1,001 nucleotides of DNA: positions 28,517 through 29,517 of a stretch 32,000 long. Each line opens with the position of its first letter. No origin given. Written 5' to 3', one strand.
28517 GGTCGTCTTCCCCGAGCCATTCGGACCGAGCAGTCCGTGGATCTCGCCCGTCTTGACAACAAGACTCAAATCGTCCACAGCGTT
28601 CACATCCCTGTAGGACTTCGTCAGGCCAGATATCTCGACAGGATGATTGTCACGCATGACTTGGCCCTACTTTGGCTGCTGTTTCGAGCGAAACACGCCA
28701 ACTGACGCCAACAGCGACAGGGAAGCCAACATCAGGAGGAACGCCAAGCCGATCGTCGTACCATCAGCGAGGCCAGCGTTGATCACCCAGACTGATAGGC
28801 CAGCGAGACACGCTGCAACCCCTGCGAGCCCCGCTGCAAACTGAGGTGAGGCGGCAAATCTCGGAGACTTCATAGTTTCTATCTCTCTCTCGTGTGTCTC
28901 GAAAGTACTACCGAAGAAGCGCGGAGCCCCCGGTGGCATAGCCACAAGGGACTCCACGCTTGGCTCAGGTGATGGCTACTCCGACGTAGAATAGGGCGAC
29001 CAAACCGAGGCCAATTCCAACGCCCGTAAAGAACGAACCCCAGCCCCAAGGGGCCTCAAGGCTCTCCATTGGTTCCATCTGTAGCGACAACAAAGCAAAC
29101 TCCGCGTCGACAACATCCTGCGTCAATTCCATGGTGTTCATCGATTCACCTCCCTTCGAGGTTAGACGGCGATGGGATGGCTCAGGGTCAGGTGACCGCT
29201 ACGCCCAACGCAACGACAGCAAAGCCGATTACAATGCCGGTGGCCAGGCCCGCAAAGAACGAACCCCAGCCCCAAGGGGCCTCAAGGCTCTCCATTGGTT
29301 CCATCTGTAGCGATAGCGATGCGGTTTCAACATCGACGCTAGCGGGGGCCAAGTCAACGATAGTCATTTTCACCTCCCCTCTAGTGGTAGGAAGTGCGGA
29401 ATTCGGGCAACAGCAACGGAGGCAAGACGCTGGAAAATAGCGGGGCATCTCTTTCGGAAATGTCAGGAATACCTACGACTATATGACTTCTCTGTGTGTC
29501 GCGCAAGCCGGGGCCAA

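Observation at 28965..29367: Two tandem Thr-terminated precursor genes sharing a 60-nt perfectly identical core; one is invisible in the ORF track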

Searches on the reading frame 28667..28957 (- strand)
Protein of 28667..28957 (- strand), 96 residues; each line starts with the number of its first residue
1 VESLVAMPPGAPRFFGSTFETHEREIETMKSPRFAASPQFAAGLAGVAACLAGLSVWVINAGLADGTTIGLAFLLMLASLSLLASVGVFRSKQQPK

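Call 6: search_protein_families(library=pfam, proteins=[window:28667-28957:-], max_evalue=0.1)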
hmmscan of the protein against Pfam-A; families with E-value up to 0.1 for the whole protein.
window:28667-28957:- (96 aa): 1 family
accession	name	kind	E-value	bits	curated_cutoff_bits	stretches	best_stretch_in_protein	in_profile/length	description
PF07062.17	Clc-like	-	0.071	13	24.9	1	23-89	89-156/212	Clc-like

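Call 7: search_protein_families(library=ncbifam, proteins=[window:28667-28957:-], max_evalue=0.1)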
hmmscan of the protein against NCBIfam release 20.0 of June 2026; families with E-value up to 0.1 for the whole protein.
window:28667-28957:- (96 aa): 1 family
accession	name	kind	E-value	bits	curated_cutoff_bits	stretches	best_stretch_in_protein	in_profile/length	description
TIGR04450.1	Gpos_C8_like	subfamily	0.002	17.8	27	1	21-68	174-230/240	putative immunity/bacteriocin fusion bifunctional protein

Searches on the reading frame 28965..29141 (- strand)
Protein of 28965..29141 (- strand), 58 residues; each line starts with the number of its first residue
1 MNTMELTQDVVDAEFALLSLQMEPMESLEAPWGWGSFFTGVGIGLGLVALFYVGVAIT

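Call 6: search_protein_families(library=pfam, proteins=[window:28965-29141:-], max_evalue=0.1)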
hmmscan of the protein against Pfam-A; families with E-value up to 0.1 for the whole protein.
window:28965-29141:- (58 aa): 1 family
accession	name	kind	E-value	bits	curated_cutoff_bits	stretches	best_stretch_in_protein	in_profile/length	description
PF19762.4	DUF6249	-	0.046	14.1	33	1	4-52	30-76/104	Domain of unknown function (DUF6249)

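Call 7: search_protein_families(library=ncbifam, proteins=[window:28965-29141:-], max_evalue=0.1)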
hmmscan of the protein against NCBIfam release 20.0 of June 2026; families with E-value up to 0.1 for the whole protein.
window:28965-29141:- (58 aa): 2 families
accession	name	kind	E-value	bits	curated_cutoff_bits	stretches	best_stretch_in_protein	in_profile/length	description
NF041808.1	daptide_123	subfamily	3.5e-06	26.7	25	1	19-57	1-36/37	daptide-type RiPP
NF041805.1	daptide_Mpa1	equivalog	0.00082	18.8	40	1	19-56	8-41/44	MpaA1 family daptide-type RiPP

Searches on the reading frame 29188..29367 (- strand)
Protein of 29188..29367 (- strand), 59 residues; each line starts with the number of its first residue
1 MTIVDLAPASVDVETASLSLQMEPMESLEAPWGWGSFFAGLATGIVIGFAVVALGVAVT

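Call 6: search_protein_families(library=pfam, proteins=[window:29188-29367:-], max_evalue=0.1)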
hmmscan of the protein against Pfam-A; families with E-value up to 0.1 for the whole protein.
window:29188-29367:- (59 aa): 0 families

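Call 7: search_protein_families(library=ncbifam, proteins=[window:29188-29367:-], max_evalue=0.1)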
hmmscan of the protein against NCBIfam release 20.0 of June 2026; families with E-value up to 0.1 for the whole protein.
window:29188-29367:- (59 aa): 3 families
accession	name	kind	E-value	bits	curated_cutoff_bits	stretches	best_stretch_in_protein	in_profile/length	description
NF041805.1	daptide_Mpa1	equivalog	0.0002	20.8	40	1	16-51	5-40/44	MpaA1 family daptide-type RiPP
NF041808.1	daptide_123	subfamily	0.0006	19.5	25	1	19-53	1-35/37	daptide-type RiPP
NF041479.2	spor_membprot_YtrI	equivalog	0.034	14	125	1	33-52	11-30/166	sporulation membrane protein YtrI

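Call 20: find_homologous_proteins(query=A1, max_evalue=0.01)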
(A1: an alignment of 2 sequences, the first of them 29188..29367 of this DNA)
Query A1 (2 sequences) (59 aa, profile of the alignment): 12 proteins with E <= 0.01 among 31 candidates.
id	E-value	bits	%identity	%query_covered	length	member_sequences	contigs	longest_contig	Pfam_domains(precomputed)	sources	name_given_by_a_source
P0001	7.4e-33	130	61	100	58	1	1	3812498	-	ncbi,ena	-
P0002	3.6e-30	121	95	100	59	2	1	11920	-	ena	-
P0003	1.4e-29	120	88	100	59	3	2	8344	-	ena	-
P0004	2.8e-29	119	73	100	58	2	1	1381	-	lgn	-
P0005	4.8e-29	118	58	100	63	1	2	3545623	-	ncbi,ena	-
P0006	1.2e-28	117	66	64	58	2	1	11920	-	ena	-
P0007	3.4e-27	112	86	100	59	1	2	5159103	-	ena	-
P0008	3.5e-26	109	56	100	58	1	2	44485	-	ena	-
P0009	1.0e-25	107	74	64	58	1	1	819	-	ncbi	-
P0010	1.7e-24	103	65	58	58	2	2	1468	-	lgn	-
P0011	3.8e-9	54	53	64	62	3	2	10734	-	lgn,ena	-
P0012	3.0e-7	48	56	73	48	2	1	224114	-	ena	-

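Call 22: find_encoding_contigs(protein=P0001, flank=10000, max_places=3)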
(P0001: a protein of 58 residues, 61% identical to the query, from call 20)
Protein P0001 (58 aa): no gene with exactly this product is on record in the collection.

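Call 23: find_encoding_contigs(protein=P0005, flank=10000, max_places=3)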
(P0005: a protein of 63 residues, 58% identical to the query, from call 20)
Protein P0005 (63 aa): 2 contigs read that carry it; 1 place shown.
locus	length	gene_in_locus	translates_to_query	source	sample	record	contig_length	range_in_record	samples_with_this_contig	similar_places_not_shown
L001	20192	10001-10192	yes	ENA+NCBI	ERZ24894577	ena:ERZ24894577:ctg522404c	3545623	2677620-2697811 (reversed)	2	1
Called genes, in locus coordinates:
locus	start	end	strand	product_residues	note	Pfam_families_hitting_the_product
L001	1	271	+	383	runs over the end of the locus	PF02646:RmuC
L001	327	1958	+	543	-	PF00133:tRNA-synt_1 (weak), PF09334:tRNA-synt_1g, PF19303:Anticodon_3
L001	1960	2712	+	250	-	PF01026:TatD_DNase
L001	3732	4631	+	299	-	PF00398:RrnaAD, PF13649:Methyltransf_25 (weak)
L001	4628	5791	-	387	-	PF00881:Nitroreductase, PF10604:Polyketide_cyc2 (weak)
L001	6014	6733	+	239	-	PF00288:GHMP_kinases_N (weak)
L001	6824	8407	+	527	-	PF01555:N6_N4_Mtase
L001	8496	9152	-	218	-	-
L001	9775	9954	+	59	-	-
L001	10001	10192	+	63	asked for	-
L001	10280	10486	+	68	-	-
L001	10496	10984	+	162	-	PF00005:ABC_tran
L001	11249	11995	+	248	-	-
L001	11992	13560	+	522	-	-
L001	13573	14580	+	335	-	-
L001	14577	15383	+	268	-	PF13489:Methyltransf_23 (weak), PF13649:Methyltransf_25, PF13847:Methyltransf_31 (weak), PF08241:Methyltransf_11, PF08242:Methyltransf_12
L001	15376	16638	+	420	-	PF00202:Aminotran_3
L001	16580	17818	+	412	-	PF00465:Fe-ADH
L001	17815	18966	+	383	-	PF02624:YcaO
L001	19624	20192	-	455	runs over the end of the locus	-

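Call 24: find_encoding_contigs(protein=P0002, flank=10000, max_places=3)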
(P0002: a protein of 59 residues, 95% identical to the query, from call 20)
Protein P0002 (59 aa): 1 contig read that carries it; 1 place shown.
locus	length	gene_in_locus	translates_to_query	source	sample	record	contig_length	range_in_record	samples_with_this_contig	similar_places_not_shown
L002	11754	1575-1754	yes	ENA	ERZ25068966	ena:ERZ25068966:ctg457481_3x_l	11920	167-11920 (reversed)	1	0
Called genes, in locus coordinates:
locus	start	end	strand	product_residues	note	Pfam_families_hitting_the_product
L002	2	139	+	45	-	?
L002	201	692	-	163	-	-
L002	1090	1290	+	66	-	-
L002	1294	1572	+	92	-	PF00501:AMP-binding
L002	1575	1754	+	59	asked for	-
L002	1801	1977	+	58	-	-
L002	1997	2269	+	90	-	-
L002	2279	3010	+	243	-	PF00005:ABC_tran, PF13304:AAA_21 (weak)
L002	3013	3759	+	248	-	PF12730:ABC2_membrane_4 (weak)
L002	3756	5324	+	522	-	-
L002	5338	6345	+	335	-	-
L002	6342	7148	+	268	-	PF13649:Methyltransf_25, PF13847:Methyltransf_31, PF08241:Methyltransf_11, PF08242:Methyltransf_12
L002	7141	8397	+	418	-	PF00202:Aminotran_3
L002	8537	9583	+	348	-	PF00465:Fe-ADH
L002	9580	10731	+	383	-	PF02624:YcaO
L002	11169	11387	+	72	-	PF01402:RHH_1 (weak), PF19807:DUF6290 (weak)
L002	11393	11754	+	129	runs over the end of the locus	PF02661:Fic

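Call 25: find_encoding_contigs(protein=P0007, flank=10000, max_places=3)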
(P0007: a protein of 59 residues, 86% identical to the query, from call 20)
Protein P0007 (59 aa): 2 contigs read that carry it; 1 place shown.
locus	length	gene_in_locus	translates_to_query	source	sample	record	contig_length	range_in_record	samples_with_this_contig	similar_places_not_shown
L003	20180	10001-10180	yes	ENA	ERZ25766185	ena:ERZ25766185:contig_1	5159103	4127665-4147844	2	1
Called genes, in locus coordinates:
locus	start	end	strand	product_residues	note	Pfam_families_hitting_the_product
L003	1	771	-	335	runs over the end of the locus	PF00005:ABC_tran, PF13304:AAA_21 (faint), PF08352:oligo_HPY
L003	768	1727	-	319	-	PF12911:OppC_N, PF00528:BPD_transp_1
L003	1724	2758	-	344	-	PF19300:BPD_transp_1_N (faint), PF00528:BPD_transp_1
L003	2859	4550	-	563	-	-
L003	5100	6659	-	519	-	PF02142:MGS, PF01808:AICARFT_IMPCHas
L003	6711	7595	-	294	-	PF02629:CoA_binding, PF00549:Ligase_CoA, PF13607:Succ_CoA_lig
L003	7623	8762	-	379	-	PF02786:CPSase_L_D2 (weak), PF08442:ATP-grasp_2, PF13549:ATP-grasp_5, PF24948:Citrate_synth_N, PF00549:Ligase_CoA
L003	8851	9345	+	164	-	-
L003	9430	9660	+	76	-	-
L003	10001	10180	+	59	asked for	-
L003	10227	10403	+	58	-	-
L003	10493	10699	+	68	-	-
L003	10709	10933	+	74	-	PF00005:ABC_tran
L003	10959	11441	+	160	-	PF00005:ABC_tran, PF13304:AAA_21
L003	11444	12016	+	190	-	-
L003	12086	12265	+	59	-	-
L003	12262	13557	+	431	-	-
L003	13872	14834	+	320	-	-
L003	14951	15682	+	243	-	PF13847:Methyltransf_31 (weak), PF08241:Methyltransf_11, PF08242:Methyltransf_12, PF13649:Methyltransf_25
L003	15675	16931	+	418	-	PF00202:Aminotran_3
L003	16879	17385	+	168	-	PF00465:Fe-ADH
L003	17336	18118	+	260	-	-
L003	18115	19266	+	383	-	PF02624:YcaO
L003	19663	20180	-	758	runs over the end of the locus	PF00580:UvrD-helicase, PF13245:AAA_19, PF13604:AAA_30 (faint), PF13361:UvrD_C, PF13538:UvrD_C_2, PF21196:PcrA_UvrD_tudor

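Call 26: find_encoding_contigs(protein=P0008, flank=10000, max_places=3)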
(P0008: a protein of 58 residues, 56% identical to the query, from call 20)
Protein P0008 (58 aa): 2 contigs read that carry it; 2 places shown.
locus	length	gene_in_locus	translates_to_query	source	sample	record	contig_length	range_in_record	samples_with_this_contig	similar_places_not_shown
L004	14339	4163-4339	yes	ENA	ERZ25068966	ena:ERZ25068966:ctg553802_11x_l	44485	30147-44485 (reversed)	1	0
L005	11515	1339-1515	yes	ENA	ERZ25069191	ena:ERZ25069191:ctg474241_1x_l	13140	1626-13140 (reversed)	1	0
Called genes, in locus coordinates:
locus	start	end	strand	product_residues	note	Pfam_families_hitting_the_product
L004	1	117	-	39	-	?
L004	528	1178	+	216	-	PF00342:PGI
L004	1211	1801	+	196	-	PF00342:PGI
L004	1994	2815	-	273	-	PF01975:SurE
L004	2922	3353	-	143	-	PF01850:PIN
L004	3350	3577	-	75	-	PF01402:RHH_1 (weak)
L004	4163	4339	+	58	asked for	-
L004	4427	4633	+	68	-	-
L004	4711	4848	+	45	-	-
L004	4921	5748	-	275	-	PF02668:TauD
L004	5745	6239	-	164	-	PF24777:DUF7700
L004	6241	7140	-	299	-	PF04909:Amidohydro_2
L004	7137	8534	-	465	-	PF14535:AMP-binding_C_2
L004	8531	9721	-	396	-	PF04909:Amidohydro_2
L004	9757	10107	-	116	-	PF12973:Cupin_7 (weak), PF00190:Cupin_1 (weak), PF07883:Cupin_2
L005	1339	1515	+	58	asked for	-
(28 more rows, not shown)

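Call 27: find_encoding_contigs(protein=P0003, flank=10000, max_places=3)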
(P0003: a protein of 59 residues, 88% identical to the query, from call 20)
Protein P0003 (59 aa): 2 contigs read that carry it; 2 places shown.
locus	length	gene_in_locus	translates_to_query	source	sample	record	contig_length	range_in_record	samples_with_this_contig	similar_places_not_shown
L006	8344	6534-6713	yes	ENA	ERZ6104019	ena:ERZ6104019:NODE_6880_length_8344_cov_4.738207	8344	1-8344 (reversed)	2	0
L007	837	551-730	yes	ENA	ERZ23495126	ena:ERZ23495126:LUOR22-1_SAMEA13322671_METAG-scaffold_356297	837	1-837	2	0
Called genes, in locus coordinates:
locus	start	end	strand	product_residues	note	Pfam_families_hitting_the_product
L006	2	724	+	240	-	?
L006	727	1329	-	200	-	PF00117:GATase, PF07722:Peptidase_C26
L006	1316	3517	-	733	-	PF02665:Nitrate_red_gam (weak), PF12838:Fer4_7 (faint), PF12797:Fer4_2 (weak), PF13183:Fer4_8, PF13187:Fer4_9, PF13237:Fer4_10, PF13484:Fer4_16 (weak), PF02754:CCG, +2 more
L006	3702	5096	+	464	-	PF00909:Ammonium_transp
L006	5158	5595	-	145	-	-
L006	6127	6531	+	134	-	PF00501:AMP-binding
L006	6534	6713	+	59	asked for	-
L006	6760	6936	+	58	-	-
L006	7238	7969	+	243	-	PF00005:ABC_tran, PF13304:AAA_21 (weak)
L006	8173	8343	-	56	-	?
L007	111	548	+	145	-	PF00501:AMP-binding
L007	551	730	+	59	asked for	-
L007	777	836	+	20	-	?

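Call 31: find_related_loci(query=A2, collection=genome_contigs, flank=10000)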
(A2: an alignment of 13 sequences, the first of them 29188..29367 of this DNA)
Query A2 (59 aa) in genome_contigs; peptide patterns used: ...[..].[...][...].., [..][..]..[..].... (x = any residue, [..] = any of these).
19 stretches matched a pattern; 2 encode a relative of the query (tblastn E <= 1e-3); 2 distinct loci.
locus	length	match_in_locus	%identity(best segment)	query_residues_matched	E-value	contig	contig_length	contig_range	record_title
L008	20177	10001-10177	88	1-59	9e-24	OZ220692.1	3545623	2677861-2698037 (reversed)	MAG: Acidimicrobiales bacterium isolate 8ffd2e9a-c1ca-4386-ab1d-9011d91eb932 genome assembly, chromosome: 1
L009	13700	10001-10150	47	9-59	2e-11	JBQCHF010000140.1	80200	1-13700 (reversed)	MAG: Motilibacteraceae bacterium isolate bin705 k141_259827, whole genome shotgun sequence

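Call 49: find_encoding_contigs(protein=P0015, flank=6000, max_places=4)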
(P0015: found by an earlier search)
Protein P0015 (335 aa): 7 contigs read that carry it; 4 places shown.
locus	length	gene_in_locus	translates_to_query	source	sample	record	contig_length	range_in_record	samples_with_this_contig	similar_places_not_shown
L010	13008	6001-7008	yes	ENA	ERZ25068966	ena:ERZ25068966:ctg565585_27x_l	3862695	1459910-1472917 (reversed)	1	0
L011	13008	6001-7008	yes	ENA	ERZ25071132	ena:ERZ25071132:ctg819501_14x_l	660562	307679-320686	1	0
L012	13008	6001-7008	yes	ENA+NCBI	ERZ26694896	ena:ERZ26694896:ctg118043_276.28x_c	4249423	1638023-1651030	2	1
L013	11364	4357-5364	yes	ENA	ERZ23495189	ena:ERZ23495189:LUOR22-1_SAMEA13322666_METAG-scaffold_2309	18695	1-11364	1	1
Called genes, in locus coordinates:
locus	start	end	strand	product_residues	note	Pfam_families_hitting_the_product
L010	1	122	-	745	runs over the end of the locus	PF02665:Nitrate_red_gam (weak), PF12838:Fer4_7 (faint), PF12797:Fer4_2 (weak), PF13183:Fer4_8, PF13187:Fer4_9, PF13237:Fer4_10, PF13484:Fer4_16 (weak), PF02754:CCG, +2 more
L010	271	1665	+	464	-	PF00909:Ammonium_transp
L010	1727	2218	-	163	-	-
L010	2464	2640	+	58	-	-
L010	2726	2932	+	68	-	-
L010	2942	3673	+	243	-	PF00005:ABC_tran, PF13304:AAA_21 (weak)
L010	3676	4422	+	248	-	-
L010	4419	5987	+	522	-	-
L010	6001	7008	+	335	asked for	-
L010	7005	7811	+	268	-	PF13649:Methyltransf_25, PF13847:Methyltransf_31 (weak), PF08241:Methyltransf_11, PF08242:Methyltransf_12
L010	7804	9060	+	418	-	PF00202:Aminotran_3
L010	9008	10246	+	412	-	PF00465:Fe-ADH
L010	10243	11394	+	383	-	PF02624:YcaO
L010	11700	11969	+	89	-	-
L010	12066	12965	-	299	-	PF00300:His_Phos_1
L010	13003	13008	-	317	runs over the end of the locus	PF13749:HATPase_c_4, PF22168:DIP2311-like_C (weak)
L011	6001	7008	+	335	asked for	-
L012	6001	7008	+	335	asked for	-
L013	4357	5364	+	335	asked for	-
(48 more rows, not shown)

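Call 50: find_encoding_contigs(protein=P0016, flank=6000, max_places=3)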
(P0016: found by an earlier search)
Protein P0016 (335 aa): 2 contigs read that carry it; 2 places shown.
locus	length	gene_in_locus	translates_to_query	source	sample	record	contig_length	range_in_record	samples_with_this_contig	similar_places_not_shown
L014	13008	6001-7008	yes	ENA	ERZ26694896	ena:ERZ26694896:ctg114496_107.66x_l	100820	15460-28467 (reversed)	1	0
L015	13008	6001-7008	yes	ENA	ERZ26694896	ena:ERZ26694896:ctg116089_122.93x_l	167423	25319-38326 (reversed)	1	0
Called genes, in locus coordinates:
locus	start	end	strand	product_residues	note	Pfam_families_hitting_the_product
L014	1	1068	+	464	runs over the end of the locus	PF00909:Ammonium_transp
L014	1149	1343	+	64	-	-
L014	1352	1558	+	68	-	-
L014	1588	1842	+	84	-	-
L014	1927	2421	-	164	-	PF00300:His_Phos_1 (faint)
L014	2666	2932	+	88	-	-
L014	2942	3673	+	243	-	PF00005:ABC_tran, PF13304:AAA_21 (weak)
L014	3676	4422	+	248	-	-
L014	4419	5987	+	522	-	-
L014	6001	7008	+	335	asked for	-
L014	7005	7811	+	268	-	PF13649:Methyltransf_25, PF13847:Methyltransf_31 (weak), PF08241:Methyltransf_11, PF08242:Methyltransf_12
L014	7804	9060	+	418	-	PF00202:Aminotran_3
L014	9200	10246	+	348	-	PF00465:Fe-ADH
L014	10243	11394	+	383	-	PF02624:YcaO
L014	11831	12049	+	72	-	PF01402:RHH_1 (weak), PF19807:DUF6290 (weak)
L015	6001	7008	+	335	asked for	-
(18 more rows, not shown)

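Call 65: search_protein_families(library=pfam, proteins=[L002:201-692:-, L010:12066-12965:-, L010:1727-2218:-], max_evalue=0.01)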
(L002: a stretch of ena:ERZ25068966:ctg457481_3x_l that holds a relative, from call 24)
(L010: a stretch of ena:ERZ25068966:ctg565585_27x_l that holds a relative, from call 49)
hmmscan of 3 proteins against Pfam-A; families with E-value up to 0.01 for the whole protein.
L002:201-692:- (163 aa): 1 family
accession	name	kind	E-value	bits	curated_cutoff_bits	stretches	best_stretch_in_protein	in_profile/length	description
PF00300.27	His_Phos_1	-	0.00024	21.3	21.7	1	59-134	99-172/194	Histidine phosphatase superfamily (branch 1)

L010:12066-12965:- (299 aa): 1 family
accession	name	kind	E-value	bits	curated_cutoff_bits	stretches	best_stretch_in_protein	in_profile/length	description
PF00300.27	His_Phos_1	-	3e-30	105.8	21.7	1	67-270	1-172/194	Histidine phosphatase superfamily (branch 1)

L010:1727-2218:- (163 aa): 1 family
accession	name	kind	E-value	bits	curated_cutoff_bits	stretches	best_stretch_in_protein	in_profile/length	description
PF00300.27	His_Phos_1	-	0.00024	21.3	21.7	1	59-134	99-172/194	Histidine phosphatase superfamily (branch 1)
